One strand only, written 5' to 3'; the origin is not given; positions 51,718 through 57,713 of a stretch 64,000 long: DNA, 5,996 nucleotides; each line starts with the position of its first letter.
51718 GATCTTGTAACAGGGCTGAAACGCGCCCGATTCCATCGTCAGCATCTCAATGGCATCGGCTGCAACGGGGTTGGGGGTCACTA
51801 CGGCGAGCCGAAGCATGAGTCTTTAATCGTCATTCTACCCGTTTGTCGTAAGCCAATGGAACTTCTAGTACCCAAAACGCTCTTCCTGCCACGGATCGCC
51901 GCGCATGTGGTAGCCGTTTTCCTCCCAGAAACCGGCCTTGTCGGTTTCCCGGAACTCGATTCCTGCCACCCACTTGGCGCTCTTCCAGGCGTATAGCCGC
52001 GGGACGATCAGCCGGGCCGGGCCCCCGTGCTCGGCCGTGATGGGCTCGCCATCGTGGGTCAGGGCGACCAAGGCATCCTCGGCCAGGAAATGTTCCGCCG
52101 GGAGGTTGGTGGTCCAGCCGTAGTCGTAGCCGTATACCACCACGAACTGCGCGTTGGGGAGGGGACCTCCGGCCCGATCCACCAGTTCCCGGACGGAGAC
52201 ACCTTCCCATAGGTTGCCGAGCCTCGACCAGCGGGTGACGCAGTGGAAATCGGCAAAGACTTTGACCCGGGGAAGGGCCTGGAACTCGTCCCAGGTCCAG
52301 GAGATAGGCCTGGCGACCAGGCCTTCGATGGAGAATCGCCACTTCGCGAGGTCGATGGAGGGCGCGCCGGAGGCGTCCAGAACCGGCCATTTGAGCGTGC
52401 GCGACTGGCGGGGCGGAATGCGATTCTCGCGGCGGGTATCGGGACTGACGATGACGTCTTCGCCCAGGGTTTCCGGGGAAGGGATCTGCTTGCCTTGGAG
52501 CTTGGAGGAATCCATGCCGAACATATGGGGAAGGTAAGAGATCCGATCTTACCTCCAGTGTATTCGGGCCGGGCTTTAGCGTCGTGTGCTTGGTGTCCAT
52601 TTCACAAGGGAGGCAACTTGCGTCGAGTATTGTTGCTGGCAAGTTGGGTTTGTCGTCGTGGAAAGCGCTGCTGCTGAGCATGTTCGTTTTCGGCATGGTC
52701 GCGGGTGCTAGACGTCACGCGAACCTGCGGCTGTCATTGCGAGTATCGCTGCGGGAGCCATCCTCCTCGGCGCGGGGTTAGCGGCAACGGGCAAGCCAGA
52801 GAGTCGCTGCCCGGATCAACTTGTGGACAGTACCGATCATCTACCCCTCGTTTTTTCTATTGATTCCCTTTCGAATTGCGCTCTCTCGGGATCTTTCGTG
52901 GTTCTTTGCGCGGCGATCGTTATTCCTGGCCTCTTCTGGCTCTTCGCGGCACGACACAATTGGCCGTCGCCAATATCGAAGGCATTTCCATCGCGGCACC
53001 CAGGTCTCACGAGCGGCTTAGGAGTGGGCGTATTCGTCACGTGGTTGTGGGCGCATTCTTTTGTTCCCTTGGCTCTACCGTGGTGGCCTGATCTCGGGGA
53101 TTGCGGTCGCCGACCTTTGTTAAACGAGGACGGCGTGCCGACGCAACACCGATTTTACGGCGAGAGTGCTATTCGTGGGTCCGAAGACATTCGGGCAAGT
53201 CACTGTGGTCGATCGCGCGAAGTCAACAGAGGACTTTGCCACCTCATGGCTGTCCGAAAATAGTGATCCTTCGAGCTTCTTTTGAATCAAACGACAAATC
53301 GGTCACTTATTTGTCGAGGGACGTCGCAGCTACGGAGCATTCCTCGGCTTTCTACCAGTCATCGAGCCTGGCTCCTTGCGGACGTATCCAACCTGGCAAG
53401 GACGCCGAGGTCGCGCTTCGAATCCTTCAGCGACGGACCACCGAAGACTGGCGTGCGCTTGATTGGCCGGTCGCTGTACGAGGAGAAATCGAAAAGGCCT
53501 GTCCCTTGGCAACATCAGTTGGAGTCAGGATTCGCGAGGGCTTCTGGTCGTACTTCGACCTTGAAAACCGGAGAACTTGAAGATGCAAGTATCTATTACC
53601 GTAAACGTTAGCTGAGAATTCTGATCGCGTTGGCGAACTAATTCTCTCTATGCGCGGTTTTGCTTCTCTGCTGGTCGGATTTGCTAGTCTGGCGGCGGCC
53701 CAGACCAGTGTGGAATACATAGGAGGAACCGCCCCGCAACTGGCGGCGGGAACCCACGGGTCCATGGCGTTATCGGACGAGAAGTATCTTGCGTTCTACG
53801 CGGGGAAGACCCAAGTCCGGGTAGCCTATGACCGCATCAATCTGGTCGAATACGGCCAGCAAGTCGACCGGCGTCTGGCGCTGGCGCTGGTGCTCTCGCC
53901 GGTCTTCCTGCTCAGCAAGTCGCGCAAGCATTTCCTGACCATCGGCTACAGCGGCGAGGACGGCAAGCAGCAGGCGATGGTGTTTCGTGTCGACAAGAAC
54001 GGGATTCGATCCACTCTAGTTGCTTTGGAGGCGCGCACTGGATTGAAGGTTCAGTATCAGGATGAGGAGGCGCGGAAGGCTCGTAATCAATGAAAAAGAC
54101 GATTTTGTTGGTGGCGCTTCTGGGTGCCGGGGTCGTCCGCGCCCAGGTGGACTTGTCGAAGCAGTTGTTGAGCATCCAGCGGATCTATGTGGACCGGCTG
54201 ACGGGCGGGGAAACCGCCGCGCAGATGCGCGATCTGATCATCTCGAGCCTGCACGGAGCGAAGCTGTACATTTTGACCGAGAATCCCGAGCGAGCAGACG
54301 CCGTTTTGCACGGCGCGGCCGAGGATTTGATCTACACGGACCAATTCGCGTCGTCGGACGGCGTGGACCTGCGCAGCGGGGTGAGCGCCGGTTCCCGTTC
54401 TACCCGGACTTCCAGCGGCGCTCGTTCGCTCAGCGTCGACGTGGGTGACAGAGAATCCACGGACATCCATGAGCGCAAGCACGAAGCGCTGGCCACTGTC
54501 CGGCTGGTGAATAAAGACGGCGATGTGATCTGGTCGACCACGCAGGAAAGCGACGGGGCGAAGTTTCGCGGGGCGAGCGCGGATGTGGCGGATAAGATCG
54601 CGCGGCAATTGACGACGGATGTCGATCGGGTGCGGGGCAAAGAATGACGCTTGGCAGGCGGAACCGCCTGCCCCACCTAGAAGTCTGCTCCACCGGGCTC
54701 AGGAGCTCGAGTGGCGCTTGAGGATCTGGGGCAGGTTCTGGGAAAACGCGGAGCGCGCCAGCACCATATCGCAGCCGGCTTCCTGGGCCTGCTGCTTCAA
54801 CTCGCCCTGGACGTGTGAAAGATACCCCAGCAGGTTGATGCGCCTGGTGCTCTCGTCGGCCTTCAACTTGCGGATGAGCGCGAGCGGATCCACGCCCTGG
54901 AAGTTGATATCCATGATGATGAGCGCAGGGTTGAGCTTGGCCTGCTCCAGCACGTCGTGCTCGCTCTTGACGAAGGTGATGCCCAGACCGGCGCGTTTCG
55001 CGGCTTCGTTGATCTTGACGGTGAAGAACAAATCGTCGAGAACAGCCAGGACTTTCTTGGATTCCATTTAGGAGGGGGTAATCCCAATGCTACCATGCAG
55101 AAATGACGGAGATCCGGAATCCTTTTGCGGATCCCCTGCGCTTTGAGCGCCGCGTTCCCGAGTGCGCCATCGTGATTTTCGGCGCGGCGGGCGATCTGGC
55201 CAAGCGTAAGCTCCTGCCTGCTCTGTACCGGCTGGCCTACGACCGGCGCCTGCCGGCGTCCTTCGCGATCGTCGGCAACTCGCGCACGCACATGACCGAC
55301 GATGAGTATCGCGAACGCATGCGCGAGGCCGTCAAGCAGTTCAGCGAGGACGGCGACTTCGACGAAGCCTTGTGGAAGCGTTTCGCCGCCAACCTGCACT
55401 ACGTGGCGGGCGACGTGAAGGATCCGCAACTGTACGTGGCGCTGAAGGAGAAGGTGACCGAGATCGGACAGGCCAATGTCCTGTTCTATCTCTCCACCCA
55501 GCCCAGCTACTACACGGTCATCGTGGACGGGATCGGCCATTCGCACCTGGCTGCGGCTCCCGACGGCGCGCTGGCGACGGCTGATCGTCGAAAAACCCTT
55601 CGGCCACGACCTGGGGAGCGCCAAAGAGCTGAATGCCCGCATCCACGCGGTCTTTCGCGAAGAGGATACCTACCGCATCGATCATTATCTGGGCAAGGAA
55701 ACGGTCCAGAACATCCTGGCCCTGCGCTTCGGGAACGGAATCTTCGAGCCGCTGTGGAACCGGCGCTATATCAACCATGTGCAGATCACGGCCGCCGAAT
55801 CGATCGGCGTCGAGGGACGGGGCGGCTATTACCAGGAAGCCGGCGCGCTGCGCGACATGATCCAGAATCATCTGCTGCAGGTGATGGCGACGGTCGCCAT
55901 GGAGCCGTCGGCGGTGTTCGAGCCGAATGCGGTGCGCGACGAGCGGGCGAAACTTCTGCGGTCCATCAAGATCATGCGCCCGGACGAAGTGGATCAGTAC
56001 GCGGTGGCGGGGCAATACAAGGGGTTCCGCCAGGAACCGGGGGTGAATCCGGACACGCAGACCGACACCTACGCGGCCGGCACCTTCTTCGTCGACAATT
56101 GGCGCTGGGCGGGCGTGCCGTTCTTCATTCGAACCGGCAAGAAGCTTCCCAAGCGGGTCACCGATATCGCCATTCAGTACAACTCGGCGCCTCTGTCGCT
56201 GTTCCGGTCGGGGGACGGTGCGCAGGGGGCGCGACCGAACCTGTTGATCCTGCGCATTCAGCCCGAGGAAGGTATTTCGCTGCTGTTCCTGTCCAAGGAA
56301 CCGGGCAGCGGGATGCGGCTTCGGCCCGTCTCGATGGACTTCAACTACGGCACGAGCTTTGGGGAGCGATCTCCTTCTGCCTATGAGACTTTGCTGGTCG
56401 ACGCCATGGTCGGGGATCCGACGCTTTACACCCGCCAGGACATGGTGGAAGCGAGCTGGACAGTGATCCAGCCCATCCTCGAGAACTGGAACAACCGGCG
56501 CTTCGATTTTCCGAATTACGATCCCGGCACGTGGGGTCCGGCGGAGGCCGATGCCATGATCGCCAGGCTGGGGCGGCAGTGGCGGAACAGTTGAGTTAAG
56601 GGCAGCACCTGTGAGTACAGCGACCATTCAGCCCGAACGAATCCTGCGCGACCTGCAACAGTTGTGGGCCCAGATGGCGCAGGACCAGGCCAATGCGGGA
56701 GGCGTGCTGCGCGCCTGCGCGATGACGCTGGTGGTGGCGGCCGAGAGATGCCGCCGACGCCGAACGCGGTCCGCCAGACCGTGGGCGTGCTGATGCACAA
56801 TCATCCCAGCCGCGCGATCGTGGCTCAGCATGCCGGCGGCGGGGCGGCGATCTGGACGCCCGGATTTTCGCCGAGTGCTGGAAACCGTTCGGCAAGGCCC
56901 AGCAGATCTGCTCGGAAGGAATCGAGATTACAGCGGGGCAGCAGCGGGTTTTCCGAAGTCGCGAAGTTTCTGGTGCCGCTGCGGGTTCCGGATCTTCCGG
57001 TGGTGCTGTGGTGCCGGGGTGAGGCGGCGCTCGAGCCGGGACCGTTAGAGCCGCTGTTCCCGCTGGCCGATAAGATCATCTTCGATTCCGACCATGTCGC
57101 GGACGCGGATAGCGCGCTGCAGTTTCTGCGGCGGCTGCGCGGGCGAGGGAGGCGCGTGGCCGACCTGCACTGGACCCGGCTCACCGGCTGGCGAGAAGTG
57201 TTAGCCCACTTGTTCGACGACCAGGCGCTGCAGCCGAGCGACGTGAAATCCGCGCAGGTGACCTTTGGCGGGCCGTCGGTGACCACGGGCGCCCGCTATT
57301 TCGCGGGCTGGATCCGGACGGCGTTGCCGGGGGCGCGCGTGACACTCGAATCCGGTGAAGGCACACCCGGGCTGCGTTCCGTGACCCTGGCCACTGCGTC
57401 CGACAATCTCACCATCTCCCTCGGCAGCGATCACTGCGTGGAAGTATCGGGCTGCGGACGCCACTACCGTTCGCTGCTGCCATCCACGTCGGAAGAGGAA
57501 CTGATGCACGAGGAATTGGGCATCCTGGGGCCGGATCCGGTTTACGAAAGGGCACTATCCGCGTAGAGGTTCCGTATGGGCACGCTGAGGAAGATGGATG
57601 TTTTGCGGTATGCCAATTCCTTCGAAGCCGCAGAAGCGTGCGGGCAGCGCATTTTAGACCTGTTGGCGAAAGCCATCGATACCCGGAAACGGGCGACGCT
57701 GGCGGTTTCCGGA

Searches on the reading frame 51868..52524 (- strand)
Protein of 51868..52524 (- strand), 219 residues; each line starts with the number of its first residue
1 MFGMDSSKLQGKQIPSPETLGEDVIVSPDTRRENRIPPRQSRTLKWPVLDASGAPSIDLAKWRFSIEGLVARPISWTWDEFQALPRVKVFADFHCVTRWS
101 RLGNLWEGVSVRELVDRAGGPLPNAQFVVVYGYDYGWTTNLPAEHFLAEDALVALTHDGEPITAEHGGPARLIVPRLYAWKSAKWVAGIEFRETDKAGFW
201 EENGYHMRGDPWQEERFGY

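Call 32: search_protein_families(library=ncbifam, proteins=[window:51868-52524:-], max_evalue=0.001)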
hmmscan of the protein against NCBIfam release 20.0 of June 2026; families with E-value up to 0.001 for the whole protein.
window:51868-52524:- (219 aa): 4 families
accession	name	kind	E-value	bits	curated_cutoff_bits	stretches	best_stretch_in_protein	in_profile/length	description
TIGR04555.1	sulfite_DH_soxC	equivalog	1.7e-17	63.5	420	1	52-194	99-257/408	sulfite dehydrogenase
NF003767.0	PRK05363.1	equivalog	9.8e-14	51.3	207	1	54-203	93-257/320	protein-methionine-sulfoxide reductase catalytic subunit MsrP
NF052245.1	SorA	equivalog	4.4e-11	42.1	600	1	105-207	153-261/396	SorA family sulfite dehydrogenase catalytic subunit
NF052247.1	SorT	equivalog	3.8e-10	39.1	570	1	105-208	148-259/387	SorT family sulfite dehydrogenase catalytic subunit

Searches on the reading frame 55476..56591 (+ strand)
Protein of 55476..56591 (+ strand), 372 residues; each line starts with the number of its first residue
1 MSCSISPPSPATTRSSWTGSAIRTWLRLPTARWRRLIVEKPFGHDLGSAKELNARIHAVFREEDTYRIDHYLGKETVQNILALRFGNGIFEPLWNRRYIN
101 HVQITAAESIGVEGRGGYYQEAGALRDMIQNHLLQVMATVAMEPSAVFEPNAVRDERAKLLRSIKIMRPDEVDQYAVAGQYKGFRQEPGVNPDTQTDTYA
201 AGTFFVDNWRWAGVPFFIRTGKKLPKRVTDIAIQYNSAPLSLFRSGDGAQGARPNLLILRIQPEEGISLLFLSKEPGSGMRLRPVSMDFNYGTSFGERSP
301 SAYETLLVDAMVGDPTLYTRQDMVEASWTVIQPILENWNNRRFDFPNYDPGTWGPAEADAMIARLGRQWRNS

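Call 14: find_encoding_contigs(protein=window:55476-56591:+, flank=10000, max_places=6)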
Protein window:55476-56591:+ (372 aa): no gene with exactly this product is on record in the collection.

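Call 32: search_protein_families(library=ncbifam, proteins=[window:55476-56591:+], max_evalue=0.001)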
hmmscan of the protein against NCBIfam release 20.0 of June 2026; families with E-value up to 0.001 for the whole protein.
window:55476-56591:+ (372 aa): 3 families
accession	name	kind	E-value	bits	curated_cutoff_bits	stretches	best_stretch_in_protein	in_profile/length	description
TIGR00871.1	zwf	equivalog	3.4e-140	468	400.6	1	31-371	138-485/486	glucose-6-phosphate dehydrogenase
NF009492.0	PRK12853.1-3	equivalog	5.4e-102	342.2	428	1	34-361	135-463/472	glucose-6-phosphate dehydrogenase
NF004331.0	PRK05722.2-1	equivalog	9.4e-55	186.5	622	1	34-244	129-334/425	glucose-6-phosphate dehydrogenase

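Call 36: find_homologous_proteins(query=window:55476-56591:+, max_evalue=1e-40)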
Query window:55476-56591:+ (372 aa): 7995 proteins with E <= 1e-40 among 8000 candidates; the best 120 are listed.
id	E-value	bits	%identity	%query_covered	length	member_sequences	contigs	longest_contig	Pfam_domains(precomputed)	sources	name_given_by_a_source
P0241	5.3e-223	758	95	92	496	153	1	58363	PF02781.22,PF00479.29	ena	-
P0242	4.1e-222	755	94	92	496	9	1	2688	PF02781.22,PF00479.29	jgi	jgi:glucose-6-phosphate 1-dehydrogenase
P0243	5.0e-220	748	94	92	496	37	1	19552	PF02781.22,PF00479.29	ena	-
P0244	8.8e-220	748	93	92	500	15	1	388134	PF02781.22,PF00479.29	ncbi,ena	-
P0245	4.4e-219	745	93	92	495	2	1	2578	PF02781.22,PF00479.29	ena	-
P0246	8.0e-219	744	93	93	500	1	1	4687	PF02781.22,PF00479.29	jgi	-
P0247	5.2e-218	742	93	92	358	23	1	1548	PF02781.22,PF00479.29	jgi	jgi:glucose-6-phosphate 1-dehydrogenase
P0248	2.3e-217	740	93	93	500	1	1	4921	PF02781.22,PF00479.29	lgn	-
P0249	1.0e-215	734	92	92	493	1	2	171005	PF02781.22,PF00479.29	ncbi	-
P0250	4.7e-214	729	91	92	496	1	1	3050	PF02781.22,PF00479.29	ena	-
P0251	2.3e-212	723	91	91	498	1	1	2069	PF02781.22,PF00479.29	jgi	jgi:glucose-6-phosphate 1-dehydrogenase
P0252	3.6e-205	699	88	92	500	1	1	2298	PF02781.22,PF00479.29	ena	-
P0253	3.6e-203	693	88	91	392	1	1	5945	PF02781.22,PF00479.29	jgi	jgi:glucose-6-phosphate 1-dehydrogenase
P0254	5.5e-201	686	85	92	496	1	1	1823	PF02781.22,PF00479.29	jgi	jgi:glucose-6-phosphate 1-dehydrogenase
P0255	2.3e-200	684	83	95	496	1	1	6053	PF02781.22,PF00479.29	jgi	jgi:glucose-6-phosphate 1-dehydrogenase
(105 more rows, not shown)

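Call 39: find_encoding_contigs(protein=P0244, flank=10000, max_places=2)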
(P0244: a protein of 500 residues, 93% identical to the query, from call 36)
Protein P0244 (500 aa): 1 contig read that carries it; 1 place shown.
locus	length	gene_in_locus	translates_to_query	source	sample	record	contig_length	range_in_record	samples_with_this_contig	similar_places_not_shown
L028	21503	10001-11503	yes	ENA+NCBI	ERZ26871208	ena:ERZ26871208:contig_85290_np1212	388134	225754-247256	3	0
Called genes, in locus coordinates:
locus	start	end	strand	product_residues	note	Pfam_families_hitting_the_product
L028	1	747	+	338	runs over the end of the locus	-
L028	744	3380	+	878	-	PF13641:Glyco_tranf_2_3, PF00535:Glycos_transf_2, PF13439:Glyco_transf_4, PF00534:Glycos_transf_1, PF13524:Glyco_trans_1_2, PF13692:Glyco_trans_1_4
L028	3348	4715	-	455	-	PF13489:Methyltransf_23, PF07021:MetW, PF08241:Methyltransf_11 (weak), PF13649:Methyltransf_25 (weak)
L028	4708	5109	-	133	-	PF14489:QueF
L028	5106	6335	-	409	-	PF04455:Saccharop_dh_N, PF21571:ArgZ-like_C_1st, PF21570:ArgZ-like_C_2nd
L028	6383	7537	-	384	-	PF10609:ParA (faint), PF13614:AAA_31 (weak), PF01656:CbiA (weak)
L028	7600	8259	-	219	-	PF00174:Oxidored_molyb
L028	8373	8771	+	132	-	-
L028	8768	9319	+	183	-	-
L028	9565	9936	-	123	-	-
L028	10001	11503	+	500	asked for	PF00479:G6PD_N, PF02781:G6PD_C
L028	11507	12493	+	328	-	PF10128:OpcA_G6PD_assem, PF20171:OpcA_G6PD_C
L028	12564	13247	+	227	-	PF01182:Glucosamine_iso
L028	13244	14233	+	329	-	PF09587:PGA_cap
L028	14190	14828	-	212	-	-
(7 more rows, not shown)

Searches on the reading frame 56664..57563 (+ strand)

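Call 32: search_protein_families(library=ncbifam, proteins=[window:56664-57563:+], max_evalue=0.001)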
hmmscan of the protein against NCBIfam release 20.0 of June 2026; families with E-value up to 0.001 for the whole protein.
window:56664-57563:+ (300 aa): 1 family
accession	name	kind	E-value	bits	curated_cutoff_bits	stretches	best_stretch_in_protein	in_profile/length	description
TIGR00534.1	OpcA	equivalog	8.7e-16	58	256.25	1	97-249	107-250/313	glucose-6-phosphate dehydrogenase assembly protein OpcA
